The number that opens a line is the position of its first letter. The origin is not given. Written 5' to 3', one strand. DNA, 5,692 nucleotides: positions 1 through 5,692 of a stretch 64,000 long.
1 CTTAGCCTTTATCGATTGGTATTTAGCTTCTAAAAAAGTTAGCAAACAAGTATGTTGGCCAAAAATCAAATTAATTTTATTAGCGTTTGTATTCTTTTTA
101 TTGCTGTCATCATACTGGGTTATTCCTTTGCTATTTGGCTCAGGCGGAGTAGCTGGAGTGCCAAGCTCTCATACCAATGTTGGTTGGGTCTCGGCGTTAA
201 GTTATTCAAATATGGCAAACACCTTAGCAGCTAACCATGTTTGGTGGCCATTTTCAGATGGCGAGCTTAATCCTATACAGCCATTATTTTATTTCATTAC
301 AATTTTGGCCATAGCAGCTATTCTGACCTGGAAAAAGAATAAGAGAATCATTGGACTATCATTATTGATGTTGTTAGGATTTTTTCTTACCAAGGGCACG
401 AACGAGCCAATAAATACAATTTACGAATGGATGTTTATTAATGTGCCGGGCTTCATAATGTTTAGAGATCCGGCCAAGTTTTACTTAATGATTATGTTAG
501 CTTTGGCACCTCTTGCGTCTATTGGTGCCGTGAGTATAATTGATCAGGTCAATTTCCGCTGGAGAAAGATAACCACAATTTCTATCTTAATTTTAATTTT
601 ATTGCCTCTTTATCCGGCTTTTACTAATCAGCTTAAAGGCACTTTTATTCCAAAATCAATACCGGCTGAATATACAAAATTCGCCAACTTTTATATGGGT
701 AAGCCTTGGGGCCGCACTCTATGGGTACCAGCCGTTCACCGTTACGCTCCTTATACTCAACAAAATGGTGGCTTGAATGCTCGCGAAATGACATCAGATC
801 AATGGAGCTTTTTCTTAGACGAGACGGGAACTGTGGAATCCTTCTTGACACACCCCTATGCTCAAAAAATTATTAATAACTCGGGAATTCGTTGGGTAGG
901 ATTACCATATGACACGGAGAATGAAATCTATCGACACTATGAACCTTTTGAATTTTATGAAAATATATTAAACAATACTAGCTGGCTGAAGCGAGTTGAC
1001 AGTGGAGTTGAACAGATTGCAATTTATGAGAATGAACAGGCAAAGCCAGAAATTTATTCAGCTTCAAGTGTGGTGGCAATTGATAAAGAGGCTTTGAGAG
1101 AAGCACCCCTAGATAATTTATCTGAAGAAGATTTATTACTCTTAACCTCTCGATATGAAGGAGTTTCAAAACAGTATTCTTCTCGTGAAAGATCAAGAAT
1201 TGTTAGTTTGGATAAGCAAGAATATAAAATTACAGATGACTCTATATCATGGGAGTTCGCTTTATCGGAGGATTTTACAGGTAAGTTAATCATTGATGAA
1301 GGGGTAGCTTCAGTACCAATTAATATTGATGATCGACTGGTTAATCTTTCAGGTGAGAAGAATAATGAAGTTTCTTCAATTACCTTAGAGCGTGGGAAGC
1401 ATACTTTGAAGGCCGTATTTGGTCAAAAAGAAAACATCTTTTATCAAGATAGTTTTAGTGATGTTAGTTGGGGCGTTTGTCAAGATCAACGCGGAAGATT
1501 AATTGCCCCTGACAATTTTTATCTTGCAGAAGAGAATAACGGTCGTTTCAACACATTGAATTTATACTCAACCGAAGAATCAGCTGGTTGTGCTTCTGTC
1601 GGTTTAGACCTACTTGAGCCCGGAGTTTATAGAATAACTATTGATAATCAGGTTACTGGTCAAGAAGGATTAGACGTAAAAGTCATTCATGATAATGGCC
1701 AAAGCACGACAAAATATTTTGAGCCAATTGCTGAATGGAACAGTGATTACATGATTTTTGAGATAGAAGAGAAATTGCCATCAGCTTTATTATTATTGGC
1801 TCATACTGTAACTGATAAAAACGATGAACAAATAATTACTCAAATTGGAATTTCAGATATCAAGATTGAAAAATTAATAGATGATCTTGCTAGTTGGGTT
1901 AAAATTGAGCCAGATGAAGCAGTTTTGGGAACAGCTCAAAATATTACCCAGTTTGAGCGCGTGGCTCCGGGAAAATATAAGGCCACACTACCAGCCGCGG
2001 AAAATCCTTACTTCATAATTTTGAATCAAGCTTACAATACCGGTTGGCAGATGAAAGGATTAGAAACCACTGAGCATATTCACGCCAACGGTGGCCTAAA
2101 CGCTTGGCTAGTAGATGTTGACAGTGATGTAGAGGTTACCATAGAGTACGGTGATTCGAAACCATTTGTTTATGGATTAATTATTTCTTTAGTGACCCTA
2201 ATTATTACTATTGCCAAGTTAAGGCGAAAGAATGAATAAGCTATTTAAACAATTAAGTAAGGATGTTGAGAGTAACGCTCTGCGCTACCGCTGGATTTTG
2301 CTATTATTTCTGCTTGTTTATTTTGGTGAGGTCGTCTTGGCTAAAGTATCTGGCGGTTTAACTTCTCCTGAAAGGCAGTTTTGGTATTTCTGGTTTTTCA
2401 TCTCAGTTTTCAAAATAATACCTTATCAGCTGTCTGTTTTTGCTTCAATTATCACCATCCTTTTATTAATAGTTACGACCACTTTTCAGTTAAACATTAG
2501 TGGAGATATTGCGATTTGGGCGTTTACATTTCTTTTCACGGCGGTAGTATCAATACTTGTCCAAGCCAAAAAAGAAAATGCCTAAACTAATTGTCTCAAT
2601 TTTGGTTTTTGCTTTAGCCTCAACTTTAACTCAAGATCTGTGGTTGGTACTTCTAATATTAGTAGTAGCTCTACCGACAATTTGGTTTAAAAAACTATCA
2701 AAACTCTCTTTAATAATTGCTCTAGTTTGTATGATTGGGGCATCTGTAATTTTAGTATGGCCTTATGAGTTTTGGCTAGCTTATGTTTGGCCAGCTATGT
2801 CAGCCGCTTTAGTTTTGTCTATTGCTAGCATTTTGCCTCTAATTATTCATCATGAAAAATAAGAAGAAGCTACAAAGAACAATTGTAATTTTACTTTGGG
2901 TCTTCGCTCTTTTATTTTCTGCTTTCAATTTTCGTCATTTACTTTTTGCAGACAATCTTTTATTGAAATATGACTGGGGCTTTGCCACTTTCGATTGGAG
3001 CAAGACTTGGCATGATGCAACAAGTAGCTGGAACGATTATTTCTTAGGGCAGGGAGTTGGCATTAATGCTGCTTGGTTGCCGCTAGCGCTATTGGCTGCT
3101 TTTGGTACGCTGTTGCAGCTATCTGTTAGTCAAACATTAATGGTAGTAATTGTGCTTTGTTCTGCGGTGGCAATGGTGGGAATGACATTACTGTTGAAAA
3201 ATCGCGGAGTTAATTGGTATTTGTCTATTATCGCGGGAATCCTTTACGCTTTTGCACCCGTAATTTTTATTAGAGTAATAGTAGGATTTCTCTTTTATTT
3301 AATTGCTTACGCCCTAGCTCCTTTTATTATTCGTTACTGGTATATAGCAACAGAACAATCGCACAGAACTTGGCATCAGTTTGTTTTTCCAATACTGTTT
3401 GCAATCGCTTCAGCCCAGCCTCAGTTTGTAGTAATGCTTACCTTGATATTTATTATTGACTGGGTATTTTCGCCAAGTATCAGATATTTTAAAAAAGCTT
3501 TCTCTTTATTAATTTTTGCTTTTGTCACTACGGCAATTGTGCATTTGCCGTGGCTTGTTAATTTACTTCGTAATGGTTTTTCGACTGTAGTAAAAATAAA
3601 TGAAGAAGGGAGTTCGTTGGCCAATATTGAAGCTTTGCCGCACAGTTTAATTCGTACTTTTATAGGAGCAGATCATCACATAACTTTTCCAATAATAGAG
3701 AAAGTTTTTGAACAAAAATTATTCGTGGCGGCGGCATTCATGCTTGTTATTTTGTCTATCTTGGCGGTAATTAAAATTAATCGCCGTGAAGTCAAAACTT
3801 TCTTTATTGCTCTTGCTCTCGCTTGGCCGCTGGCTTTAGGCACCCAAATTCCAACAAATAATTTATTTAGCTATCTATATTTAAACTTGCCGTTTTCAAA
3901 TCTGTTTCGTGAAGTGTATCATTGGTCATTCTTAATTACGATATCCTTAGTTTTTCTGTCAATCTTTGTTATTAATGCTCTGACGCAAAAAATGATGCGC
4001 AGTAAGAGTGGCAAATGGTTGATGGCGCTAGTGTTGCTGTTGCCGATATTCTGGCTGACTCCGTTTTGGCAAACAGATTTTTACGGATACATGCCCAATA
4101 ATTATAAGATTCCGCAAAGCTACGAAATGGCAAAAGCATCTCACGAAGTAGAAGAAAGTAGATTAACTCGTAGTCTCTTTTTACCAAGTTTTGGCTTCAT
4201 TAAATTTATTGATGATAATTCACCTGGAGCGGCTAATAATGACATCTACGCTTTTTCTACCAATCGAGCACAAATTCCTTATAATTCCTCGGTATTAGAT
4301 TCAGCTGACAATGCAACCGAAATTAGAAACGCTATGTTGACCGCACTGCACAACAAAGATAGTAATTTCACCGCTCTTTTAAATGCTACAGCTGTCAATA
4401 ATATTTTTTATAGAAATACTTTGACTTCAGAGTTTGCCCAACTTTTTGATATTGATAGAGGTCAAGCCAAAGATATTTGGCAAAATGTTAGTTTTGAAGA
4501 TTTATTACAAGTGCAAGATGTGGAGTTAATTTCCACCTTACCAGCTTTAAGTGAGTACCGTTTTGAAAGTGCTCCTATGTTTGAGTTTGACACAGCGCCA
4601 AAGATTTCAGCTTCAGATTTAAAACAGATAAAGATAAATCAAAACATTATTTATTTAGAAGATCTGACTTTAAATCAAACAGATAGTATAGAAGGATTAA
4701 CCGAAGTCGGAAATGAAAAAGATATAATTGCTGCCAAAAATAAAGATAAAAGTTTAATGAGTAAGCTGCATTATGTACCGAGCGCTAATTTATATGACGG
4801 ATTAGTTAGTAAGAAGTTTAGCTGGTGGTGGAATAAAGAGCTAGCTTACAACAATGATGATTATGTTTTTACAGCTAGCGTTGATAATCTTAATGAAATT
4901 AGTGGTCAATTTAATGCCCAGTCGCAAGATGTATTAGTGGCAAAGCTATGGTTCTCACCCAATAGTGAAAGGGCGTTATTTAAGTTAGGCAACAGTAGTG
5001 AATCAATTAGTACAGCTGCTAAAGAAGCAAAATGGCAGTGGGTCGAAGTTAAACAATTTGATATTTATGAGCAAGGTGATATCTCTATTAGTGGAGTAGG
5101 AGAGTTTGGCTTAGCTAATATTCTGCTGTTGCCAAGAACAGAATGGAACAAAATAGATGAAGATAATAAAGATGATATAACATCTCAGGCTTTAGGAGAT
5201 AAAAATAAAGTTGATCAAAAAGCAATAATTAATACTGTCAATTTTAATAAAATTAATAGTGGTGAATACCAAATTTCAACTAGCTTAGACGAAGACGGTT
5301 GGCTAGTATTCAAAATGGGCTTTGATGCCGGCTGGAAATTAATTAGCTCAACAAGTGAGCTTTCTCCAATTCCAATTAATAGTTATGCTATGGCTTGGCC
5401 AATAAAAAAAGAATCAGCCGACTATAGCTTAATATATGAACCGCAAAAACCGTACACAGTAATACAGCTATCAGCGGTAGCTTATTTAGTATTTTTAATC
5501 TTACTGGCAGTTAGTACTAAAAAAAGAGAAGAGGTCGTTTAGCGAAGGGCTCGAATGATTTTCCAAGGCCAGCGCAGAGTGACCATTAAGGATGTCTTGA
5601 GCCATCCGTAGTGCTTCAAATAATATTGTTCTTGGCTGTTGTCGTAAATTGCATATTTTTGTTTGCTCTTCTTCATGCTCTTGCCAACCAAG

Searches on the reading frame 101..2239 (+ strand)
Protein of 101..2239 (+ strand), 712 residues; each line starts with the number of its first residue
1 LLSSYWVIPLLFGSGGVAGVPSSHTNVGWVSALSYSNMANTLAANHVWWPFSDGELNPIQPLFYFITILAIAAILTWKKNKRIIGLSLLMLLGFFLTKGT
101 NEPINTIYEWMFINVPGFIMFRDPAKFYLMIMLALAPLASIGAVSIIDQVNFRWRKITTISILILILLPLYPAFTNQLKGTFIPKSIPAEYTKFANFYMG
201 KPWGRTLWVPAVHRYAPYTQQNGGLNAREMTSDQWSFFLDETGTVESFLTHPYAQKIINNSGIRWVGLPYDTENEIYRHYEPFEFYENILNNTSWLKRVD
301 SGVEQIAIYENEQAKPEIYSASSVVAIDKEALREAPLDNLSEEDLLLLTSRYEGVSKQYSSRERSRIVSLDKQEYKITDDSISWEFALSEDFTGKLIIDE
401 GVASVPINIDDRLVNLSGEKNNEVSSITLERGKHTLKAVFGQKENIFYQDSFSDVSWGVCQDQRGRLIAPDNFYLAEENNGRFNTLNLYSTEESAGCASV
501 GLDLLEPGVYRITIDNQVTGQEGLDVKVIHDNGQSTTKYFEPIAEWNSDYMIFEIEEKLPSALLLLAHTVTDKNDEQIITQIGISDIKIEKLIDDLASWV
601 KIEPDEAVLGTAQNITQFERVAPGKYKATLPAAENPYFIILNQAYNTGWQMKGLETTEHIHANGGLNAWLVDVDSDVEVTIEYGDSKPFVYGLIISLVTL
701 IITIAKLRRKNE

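Call 12: search_protein_families(library=pfam, proteins=[window:101-2239:+], max_evalue=0.001)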
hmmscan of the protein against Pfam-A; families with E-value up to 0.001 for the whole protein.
window:101-2239:+ (712 aa): 0 families

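Call 71: find_encoding_contigs(protein=window:101-2239:+, flank=10000, max_places=3)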
Protein window:101-2239:+ (712 aa): no gene with exactly this product is on record in the collection.

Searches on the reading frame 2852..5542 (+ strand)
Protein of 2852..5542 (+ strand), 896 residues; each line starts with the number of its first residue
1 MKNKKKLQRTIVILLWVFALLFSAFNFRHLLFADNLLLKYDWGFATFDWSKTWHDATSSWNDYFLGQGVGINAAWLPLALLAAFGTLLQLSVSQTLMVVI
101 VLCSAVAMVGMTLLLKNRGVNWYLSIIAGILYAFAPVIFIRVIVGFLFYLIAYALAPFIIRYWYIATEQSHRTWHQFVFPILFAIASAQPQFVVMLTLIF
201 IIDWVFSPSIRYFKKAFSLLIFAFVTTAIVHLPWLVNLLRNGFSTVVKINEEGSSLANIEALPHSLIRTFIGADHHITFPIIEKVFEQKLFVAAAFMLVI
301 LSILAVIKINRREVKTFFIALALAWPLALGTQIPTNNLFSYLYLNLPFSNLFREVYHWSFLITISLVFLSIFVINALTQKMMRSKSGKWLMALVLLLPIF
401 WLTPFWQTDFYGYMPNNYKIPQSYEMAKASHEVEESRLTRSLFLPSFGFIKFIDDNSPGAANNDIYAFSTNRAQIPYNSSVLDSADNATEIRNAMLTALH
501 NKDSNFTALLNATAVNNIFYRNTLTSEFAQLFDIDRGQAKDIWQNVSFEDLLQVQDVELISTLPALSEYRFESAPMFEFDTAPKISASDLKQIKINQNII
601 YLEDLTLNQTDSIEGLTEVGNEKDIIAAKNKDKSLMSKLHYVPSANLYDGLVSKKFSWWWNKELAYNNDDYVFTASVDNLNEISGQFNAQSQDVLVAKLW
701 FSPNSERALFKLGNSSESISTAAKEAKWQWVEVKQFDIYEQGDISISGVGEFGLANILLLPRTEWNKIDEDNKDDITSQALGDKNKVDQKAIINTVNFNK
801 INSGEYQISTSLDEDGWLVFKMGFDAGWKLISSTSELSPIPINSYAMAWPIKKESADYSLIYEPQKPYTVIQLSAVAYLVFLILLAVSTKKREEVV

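Call 12: search_protein_families(library=pfam, proteins=[window:2852-5542:+], max_evalue=0.001)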
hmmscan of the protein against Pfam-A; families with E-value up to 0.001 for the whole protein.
window:2852-5542:+ (896 aa): 0 families

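Call 72: find_encoding_contigs(protein=window:2852-5542:+, flank=10000, max_places=3)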
Protein window:2852-5542:+ (896 aa): 7 contigs read that carry it; 3 places shown.
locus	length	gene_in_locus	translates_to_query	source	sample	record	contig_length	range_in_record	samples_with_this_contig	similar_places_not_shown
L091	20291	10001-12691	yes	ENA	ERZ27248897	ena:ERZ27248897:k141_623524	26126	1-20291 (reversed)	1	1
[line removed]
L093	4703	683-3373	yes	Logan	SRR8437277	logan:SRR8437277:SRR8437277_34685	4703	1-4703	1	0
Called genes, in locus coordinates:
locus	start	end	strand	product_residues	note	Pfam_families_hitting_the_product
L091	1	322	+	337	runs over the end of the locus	PF13489:Methyltransf_23, PF07021:MetW (weak), PF13847:Methyltransf_31, PF08241:Methyltransf_11, PF08242:Methyltransf_12, PF13649:Methyltransf_25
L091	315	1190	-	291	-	PF03291:mRNA_G-N7_MeTrfase (weak), PF01209:Ubie_methyltran, PF02353:CMAS (weak), PF13489:Methyltransf_23, PF08241:Methyltransf_11, PF08242:Methyltransf_12, PF13649:Methyltransf_25, PF13847:Methyltransf_31, +2 more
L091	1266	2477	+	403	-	PF13439:Glyco_transf_4, PF20706:GT4-conflict, PF00534:Glycos_transf_1, PF13692:Glyco_trans_1_4, PF13524:Glyco_trans_1_2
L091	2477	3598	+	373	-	PF13439:Glyco_transf_4 (weak), PF20706:GT4-conflict, PF00534:Glycos_transf_1, PF13692:Glyco_trans_1_4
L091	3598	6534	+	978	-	-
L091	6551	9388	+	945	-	-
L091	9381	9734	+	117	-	-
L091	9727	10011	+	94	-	-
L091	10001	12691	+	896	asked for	-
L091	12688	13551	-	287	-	PF00535:Glycos_transf_2, PF10111:Glyco_tranf_2_2 (weak), PF13641:Glyco_tranf_2_3, PF13632:Glyco_trans_2_3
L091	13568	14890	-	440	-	PF00534:Glycos_transf_1, PF13692:Glyco_trans_1_4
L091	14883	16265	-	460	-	PF01943:Polysacc_synt, PF13440:Polysacc_synt_3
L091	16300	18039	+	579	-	-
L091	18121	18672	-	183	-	-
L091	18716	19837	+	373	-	PF04932:Wzy_C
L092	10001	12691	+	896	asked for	-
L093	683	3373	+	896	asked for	-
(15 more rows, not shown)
